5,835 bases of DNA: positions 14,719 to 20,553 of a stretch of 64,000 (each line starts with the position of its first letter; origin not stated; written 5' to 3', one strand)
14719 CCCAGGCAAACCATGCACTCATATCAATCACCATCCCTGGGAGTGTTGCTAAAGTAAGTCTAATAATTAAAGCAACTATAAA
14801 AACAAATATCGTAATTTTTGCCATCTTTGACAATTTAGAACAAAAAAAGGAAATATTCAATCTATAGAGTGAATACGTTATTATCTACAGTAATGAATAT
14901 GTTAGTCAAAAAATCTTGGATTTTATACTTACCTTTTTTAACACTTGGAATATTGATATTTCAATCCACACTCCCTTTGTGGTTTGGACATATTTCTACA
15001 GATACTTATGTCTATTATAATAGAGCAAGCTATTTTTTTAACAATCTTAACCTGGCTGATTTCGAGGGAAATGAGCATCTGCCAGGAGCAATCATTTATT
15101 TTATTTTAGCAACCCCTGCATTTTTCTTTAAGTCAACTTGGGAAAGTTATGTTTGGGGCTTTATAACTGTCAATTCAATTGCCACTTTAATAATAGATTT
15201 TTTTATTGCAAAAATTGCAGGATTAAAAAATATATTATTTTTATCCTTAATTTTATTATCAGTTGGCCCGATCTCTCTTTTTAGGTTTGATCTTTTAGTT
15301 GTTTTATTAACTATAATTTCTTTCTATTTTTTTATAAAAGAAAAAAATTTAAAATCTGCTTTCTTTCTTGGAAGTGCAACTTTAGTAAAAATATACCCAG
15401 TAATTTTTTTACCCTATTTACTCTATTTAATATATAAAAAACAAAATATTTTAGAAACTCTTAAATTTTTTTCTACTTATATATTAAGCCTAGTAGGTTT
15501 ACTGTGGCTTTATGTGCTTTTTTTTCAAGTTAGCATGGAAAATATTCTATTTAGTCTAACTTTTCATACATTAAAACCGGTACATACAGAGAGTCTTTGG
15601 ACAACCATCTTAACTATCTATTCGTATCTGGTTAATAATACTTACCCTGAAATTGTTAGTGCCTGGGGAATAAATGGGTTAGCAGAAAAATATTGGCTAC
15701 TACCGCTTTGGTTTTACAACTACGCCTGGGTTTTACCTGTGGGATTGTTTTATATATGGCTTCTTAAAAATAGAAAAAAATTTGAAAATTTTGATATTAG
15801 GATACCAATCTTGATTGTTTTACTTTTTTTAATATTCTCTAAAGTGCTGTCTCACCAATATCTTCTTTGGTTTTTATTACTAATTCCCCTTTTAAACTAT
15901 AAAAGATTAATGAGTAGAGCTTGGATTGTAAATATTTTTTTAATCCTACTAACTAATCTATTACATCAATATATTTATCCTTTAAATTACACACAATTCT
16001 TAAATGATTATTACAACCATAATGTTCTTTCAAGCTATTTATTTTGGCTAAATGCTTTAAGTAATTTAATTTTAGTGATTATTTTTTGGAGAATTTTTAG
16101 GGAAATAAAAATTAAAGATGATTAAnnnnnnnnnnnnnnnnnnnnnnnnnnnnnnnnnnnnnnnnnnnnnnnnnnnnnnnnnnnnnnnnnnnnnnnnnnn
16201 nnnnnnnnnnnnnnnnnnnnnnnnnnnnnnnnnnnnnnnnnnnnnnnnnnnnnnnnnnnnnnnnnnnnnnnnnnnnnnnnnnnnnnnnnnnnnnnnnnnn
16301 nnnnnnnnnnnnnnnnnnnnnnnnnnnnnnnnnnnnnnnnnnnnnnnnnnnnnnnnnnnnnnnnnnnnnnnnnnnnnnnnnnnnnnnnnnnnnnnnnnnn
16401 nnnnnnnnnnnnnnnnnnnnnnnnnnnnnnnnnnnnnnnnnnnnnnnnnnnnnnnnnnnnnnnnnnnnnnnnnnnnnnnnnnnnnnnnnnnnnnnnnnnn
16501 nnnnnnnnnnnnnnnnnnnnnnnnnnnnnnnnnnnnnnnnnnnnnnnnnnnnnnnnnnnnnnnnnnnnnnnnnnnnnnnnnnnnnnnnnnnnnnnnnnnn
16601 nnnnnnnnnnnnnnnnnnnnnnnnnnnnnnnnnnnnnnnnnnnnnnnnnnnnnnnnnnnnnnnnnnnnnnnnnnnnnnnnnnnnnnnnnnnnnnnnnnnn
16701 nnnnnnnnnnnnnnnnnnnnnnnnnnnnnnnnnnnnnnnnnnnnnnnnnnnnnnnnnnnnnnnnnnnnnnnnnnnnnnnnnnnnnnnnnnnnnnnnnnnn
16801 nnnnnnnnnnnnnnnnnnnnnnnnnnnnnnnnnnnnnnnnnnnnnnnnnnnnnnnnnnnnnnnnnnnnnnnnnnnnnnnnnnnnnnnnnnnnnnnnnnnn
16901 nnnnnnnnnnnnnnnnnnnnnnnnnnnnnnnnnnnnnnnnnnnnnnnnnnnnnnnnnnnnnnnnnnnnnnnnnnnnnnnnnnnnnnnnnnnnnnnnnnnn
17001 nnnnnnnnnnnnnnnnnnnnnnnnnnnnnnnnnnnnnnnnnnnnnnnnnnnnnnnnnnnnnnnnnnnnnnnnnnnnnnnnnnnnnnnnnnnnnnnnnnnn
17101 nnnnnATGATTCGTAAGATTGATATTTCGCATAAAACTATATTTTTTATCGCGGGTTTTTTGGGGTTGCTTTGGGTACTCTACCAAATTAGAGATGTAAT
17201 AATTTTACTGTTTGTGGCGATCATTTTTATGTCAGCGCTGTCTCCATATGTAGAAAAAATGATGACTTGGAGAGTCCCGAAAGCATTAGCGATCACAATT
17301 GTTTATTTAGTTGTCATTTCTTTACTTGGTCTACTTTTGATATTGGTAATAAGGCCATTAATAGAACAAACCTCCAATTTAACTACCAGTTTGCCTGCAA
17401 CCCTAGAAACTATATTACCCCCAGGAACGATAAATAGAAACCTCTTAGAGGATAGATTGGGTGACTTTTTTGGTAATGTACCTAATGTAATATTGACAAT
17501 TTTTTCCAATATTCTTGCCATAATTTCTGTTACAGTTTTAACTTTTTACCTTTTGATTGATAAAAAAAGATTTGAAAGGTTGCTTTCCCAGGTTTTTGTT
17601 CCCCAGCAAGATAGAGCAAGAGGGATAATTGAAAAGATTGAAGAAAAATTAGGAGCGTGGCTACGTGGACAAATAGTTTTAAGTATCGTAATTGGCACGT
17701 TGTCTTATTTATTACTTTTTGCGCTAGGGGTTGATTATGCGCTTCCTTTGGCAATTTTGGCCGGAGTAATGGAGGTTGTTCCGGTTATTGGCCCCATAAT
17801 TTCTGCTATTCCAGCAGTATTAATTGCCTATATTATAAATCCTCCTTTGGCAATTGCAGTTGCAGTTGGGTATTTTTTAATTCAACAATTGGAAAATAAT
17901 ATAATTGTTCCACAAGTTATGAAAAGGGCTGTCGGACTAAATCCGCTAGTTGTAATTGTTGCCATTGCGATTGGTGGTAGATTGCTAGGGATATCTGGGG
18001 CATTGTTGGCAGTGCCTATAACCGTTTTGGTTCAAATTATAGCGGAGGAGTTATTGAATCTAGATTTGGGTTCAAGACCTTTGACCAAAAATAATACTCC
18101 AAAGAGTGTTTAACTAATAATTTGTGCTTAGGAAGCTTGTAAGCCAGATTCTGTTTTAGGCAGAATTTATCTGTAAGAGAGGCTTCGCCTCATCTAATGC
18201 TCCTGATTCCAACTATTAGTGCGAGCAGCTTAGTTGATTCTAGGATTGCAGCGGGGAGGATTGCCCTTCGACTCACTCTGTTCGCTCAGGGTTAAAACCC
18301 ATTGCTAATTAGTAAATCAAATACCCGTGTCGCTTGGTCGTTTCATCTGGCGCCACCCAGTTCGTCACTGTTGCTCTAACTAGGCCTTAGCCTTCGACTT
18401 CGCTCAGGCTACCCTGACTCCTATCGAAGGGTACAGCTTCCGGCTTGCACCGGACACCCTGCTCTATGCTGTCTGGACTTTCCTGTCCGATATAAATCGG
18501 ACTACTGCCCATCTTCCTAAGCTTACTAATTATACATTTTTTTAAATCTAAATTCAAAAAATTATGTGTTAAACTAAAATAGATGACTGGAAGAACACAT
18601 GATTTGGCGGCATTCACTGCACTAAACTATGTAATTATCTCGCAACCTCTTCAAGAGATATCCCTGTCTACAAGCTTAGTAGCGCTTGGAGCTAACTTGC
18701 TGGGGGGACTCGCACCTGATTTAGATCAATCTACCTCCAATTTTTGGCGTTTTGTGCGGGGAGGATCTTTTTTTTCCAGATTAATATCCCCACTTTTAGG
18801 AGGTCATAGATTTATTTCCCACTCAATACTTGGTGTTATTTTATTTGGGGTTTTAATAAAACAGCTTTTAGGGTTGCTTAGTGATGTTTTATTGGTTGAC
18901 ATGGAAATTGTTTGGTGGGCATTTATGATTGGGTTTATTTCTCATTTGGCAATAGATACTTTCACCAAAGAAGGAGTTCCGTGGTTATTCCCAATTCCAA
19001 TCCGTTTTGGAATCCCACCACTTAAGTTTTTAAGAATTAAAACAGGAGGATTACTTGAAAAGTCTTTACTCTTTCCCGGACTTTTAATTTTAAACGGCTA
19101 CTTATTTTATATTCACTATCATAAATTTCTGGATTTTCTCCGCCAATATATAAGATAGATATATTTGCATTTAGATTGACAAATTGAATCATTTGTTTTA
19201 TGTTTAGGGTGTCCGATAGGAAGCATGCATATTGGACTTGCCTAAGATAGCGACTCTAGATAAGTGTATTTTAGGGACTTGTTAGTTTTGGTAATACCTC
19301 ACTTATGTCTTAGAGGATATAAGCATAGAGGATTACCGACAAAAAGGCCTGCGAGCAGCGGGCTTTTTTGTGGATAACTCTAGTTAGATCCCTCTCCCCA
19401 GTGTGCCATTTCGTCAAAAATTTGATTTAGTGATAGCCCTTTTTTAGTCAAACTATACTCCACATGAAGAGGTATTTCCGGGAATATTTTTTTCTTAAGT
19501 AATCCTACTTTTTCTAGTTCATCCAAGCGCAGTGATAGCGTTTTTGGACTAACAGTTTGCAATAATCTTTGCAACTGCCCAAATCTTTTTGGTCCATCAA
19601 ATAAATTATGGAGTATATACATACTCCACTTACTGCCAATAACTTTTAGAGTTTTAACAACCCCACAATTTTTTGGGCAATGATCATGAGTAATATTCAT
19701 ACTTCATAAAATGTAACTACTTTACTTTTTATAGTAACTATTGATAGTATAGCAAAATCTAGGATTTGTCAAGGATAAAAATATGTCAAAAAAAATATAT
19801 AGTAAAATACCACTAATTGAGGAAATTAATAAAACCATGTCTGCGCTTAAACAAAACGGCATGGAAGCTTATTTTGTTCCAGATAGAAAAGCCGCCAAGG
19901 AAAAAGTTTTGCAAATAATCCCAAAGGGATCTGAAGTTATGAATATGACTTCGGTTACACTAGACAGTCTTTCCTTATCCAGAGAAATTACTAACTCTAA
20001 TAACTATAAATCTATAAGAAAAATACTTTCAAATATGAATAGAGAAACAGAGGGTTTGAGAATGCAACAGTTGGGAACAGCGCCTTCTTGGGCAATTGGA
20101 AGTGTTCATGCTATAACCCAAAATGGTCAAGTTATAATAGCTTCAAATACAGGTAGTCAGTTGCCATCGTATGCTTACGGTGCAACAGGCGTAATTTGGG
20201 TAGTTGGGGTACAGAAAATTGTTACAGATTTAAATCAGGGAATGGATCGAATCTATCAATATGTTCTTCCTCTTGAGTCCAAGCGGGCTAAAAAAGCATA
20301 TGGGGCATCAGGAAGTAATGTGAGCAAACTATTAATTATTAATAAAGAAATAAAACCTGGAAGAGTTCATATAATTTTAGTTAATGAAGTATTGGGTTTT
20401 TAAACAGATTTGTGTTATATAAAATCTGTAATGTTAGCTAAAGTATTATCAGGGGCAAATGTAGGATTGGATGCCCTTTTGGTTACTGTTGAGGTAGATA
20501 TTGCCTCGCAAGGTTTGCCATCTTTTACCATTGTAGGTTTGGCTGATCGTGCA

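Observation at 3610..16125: Cluster of five GT-C glycosyltransferases around an ABC-2 exporter: a candidate envelope or protein glycosylation system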

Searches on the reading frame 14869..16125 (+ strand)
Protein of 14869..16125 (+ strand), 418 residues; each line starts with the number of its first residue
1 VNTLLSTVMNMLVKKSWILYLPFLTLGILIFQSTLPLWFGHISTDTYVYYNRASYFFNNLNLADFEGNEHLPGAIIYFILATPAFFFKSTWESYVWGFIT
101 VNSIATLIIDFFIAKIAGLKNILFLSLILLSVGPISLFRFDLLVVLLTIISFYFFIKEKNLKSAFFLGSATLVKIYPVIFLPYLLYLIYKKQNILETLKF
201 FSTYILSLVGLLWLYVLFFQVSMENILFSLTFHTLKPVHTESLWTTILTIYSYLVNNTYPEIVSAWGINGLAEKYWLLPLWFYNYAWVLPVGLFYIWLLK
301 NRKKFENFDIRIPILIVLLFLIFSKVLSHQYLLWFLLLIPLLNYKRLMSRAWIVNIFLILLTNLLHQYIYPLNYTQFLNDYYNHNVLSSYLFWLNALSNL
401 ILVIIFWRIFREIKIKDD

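Call 5: search_protein_families(library=pfam, proteins=[window:14869-16125:+], max_evalue=0.01)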
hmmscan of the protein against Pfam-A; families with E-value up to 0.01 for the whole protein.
window:14869-16125:+ (418 aa): 0 families

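Call 12: search_protein_families(library=ncbifam, proteins=[window:14869-16125:+], max_evalue=0.1)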
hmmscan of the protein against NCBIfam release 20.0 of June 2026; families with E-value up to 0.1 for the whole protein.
window:14869-16125:+ (418 aa): 0 families

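Call 15: search_solved_structures(query=window:14869-16125:+, max_evalue=10)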
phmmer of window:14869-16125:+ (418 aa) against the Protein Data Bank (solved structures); distinct sequences matched with E-value up to 10: 0.

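Call 18: find_homologous_proteins(query=window:14869-16125:+, max_evalue=0.001)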
Query window:14869-16125:+ (418 aa): 24 proteins with E <= 0.001 among 8000 candidates.
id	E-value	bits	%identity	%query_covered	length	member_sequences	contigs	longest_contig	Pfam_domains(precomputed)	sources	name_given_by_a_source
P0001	3.6e-256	869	100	98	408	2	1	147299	-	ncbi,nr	ncbi:hypothetical protein HYS91_04395 [Candidatus Daviesbacteria bacterium]|nr:hypothetical protein 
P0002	3.6e-154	533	64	92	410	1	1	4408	-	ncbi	-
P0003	4.2e-131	457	57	93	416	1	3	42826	PF09594.17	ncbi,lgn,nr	ncbi:DUF2029 domain-containing protein [Candidatus Daviesbacteria bacterium]|nr:DUF2029 domain-conta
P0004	3.6e-115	404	52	92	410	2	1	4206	-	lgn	-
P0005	6.3e-114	400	52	94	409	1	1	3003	PF09594.17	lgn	-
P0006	8.2e-114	400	51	92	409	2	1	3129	PF09594.17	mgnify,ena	mgnify:FL=1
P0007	2.1e-106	375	50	95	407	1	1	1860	-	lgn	-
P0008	4.8e-84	302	44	91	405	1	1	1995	-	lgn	-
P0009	7.0e-82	294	43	91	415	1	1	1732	-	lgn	-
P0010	4.1e-77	279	41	91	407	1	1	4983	PF06728.20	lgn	-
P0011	3.7e-76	276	43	83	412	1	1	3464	-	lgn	-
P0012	2.1e-72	263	39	91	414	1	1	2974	PF09594.17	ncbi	-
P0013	4.4e-71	259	39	91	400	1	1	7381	PF09594.17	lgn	-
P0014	5.3e-69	252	41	84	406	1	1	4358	-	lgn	-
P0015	3.4e-68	249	37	92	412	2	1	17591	PF05007.20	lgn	-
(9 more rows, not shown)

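Call 20: search_solved_structures(query=A1, max_evalue=10)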
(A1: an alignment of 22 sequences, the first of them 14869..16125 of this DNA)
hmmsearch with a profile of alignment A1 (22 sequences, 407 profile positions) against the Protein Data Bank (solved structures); distinct sequences matched with E-value up to 10: 5.
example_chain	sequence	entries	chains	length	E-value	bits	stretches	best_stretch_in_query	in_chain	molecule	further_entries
9wno_A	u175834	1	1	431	4.6e-07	32.4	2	291-351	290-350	GPI mannosyltransferase 1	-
23gx_B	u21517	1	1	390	1e-05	27.9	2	9-241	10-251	GPI mannosyltransferase 1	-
23gf_B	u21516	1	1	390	2e-05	27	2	9-241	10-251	GPI mannosyltransferase 1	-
25hr_A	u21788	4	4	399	0.097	14.9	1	77-153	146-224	Probable peptidoglycan glycosyltransferase FtsW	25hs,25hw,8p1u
8bh1_A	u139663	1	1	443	0.12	14.5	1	77-153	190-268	Probable peptidoglycan glycosyltransferase FtsW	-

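Call 21: search_protein_families(library=pfam, alignment_id=A1, max_evalue=0.01)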
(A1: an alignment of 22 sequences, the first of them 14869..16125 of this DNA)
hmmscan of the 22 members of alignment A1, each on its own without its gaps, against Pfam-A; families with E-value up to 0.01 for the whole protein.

A. member 1, window:14869-16125:+ (418 aa): 0 families

B. families by the number of members that match (of 22 scanned): 4 families
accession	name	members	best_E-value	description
PF09594.16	GT87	15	2.9e-09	Glycosyltransferase family 87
PF05007.19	Mannosyl_trans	10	5.2e-06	Mannosyltransferase (PIG-M)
PF06728.19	PIG-U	1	6.9e-06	GPI transamidase subunit PIG-U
PF05208.19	ALG3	1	0.00049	ALG3 protein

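Call 31: predict_structure(alignment_id=A1)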
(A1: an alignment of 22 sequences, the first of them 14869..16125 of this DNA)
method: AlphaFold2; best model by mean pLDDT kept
length: 418 residues; sequences in the alignment: 22
mean_pLDDT: 92.4   pTM: 0.91
mean pLDDT of the five models: 92.4, 92.4, 92.0, 91.5, 90.5
residues with pLDDT >= 90: 332; 70-90: 67; 50-70: 17; < 50: 2
segments of 3 or more residues with pLDDT < 50: none
pLDDT, mean of each block of 10 residues (from residue 1): 61 76 97 90 88 95 86 95 95 96 98 97 97 94 97 98 99 96 97 97 98 96 89 90 95 92 87 94 95 96 90 97 91 95 96 97 95 89 79 96 98 74
secondary structure, 60 per line:
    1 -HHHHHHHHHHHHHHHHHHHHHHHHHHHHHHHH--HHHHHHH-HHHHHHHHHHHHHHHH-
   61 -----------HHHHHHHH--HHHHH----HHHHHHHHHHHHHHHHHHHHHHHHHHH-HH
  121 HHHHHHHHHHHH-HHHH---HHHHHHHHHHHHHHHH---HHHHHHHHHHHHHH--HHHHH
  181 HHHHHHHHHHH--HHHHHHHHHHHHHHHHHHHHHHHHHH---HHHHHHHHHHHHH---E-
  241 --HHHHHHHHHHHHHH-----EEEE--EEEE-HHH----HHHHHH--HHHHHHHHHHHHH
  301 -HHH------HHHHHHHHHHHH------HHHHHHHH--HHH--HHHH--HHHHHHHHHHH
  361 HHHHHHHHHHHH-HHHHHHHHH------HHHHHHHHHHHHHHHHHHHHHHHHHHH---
elements in order: H2-33 H36-42 H44-59 H72-79 H82-86 H91-117 H119-132 H134-137 H141-156 H160-173 H176-191 H194-219 H223-235 H243-256 E262-265 E268-271 H280-285 H288-300 H311-322 H329-336 H344-347 H350-372 H374-382 H389-415

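Call 35: fold_search(model_id=the predicted structure, library=pdb)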
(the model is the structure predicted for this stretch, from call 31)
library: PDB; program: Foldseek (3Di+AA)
matches with E <= 10: 192; with E <= 0.001: 4
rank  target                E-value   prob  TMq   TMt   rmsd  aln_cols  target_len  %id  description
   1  9wno_A                1.3e-05  1.00  0.63  0.64   6.0       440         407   16  Cryo-EM structure of Candida glabrata GPI mannosyltransferase I bound to Dol-P-Man (released 2025-12-03)
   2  8imx_U                3.9e-04  1.00  0.58  0.58   7.5       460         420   13  Cryo-EM structure of GPI-T with a chimeric GPI-anchored protein (released 2023-08-16)
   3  9ub7_B                5.9e-04  1.00  0.54  0.57   7.2       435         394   15  Structure of glycosylphosphatidylinositol transamidase,state 1 (released 2026-04-08)
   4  7w72_U                9.3e-04  1.00  0.57  0.56   7.8       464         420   14  Structure of a human glycosylphosphatidylinositol (GPI) transamidase (released 2022-02-16)
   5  9dm5                  2.6e-03  1.00  0.59  0.64   6.1       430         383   13  Product-Bound mannosyltransferase PimE (released 2025-06-25)
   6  9dm7_A                4.6e-03  1.00  0.58  0.64   6.0       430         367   13  mannosyltransferase PimE in complex with Fab_E6 (released 2025-06-25)
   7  5f15                  2.7e-02  1.00  0.40  0.32  12.7       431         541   12  Crystal Structure of ArnT from Cupriavidus metallidurans bound to Undecaprenyl phosphate (released 2016-02-17)
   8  5ezm                  3.4e-02  0.98  0.35  0.28  15.2       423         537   10  Crystal Structure of ArnT from Cupriavidus metallidurans in the apo state (released 2016-02-17)
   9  9s6t_A                5.1e-02  0.99  0.40  0.36  14.9       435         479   15  Ternary cryo-EM structure of chicken ALG12 with Dol25-PP-GlcNAc2Man7, Dol25-P-Man, and Fab (released 2026-03-18)
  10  7oci_F                8.1e-02  0.97  0.39  0.27  16.1       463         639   13  Cryo-EM structure of yeast Ost6p containing oligosaccharyltransferase complex (released 2022-02-16)
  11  9s6u_A                9.2e-02  0.97  0.36  0.29  13.9       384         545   14  Ternary cryo-EM structure of human ALG9 with Dol25-PP-GlcNAc2Man8, Dol25-P-Man and Fab (released 2026-03-18)
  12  8agb_A                1.2e-01  0.95  0.38  0.27  17.1       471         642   12  Structure of yeast oligosaccharylransferase complex with lipid-linked oligosaccharide bound (released 2022-12-07)
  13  6c26_A                1.4e-01  0.94  0.39  0.27  15.5       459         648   12  The Cryo-EM structure of a eukaryotic oligosaccharyl transferase complex (released 2018-01-31)
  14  8age_A                3.7e-01  0.89  0.42  0.29  14.7       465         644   12  Structure of yeast oligosaccharylransferase complex with acceptor peptide bound (released 2022-12-07)
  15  4tpj_B                4.5e-01  0.10  0.16  0.15  21.4       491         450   11  Selectivity mechanism of a bacterial homologue of the human drug peptide transporters PepT1 and PepT2 (released 2014-07-09)
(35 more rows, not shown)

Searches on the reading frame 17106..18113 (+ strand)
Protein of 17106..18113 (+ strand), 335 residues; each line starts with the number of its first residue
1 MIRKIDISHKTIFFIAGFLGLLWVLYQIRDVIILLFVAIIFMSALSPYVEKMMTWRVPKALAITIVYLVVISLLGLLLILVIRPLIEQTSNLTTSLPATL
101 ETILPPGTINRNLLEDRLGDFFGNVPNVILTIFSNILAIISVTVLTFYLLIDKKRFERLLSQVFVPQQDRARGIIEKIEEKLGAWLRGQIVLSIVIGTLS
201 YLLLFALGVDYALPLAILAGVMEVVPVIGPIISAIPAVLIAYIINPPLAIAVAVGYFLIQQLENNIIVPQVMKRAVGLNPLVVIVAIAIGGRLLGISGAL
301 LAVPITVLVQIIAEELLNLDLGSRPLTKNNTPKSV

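Call 5: search_protein_families(library=pfam, proteins=[window:17106-18113:+], max_evalue=0.01)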
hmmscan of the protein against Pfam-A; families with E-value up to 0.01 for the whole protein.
window:17106-18113:+ (335 aa): 1 family
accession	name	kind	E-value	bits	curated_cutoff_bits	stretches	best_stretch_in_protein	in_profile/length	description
PF01594.21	AI-2E_transport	-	2.4e-62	211.5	34.3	1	14-315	3-325/327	AI-2E family transporter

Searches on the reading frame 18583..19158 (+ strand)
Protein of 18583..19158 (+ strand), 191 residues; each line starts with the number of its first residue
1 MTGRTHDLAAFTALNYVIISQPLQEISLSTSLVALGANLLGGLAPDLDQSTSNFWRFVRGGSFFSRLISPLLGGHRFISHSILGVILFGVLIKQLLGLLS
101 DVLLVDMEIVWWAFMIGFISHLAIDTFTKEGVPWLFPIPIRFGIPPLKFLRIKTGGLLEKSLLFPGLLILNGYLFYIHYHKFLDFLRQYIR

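Call 5: search_protein_families(library=pfam, proteins=[window:18583-19158:+], max_evalue=0.01)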
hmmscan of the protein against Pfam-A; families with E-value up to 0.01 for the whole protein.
window:18583-19158:+ (191 aa): 2 families
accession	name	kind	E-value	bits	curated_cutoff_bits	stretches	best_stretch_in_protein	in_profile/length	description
PF04307.19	YdjM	-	1e-21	77.6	29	1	1-157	1-141/176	YdjM inner membrane protein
PF09988.15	DUF2227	-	0.0046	17.4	25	0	2-59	2-63/169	Uncharacterized metal-binding protein (DUF2227)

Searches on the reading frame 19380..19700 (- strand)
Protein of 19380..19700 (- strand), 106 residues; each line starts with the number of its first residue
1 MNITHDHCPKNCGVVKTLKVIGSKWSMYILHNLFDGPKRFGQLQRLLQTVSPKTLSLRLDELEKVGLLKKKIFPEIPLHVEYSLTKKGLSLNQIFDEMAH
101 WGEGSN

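Call 69: search_protein_families(library=pfam, proteins=[window:19380-19700:-], max_evalue=0.001)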
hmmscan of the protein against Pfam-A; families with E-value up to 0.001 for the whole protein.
window:19380-19700:- (106 aa): 1 family
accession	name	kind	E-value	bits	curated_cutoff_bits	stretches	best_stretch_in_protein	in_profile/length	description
PF01638.23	HxlR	-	2.7e-27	94.9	20.8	1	20-103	1-84/91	HxlR-like helix-turn-helix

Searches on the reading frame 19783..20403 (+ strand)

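Call 9: search_protein_families(library=pfam, proteins=[window:19783-20403:+], max_evalue=0.0001)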
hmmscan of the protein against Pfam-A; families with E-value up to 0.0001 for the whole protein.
window:19783-20403:+ (206 aa): 1 family
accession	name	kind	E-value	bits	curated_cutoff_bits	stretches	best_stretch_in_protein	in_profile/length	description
PF02589.21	LUD_dom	-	1.6e-24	87.1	22.6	1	15-200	1-189/189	LUD domain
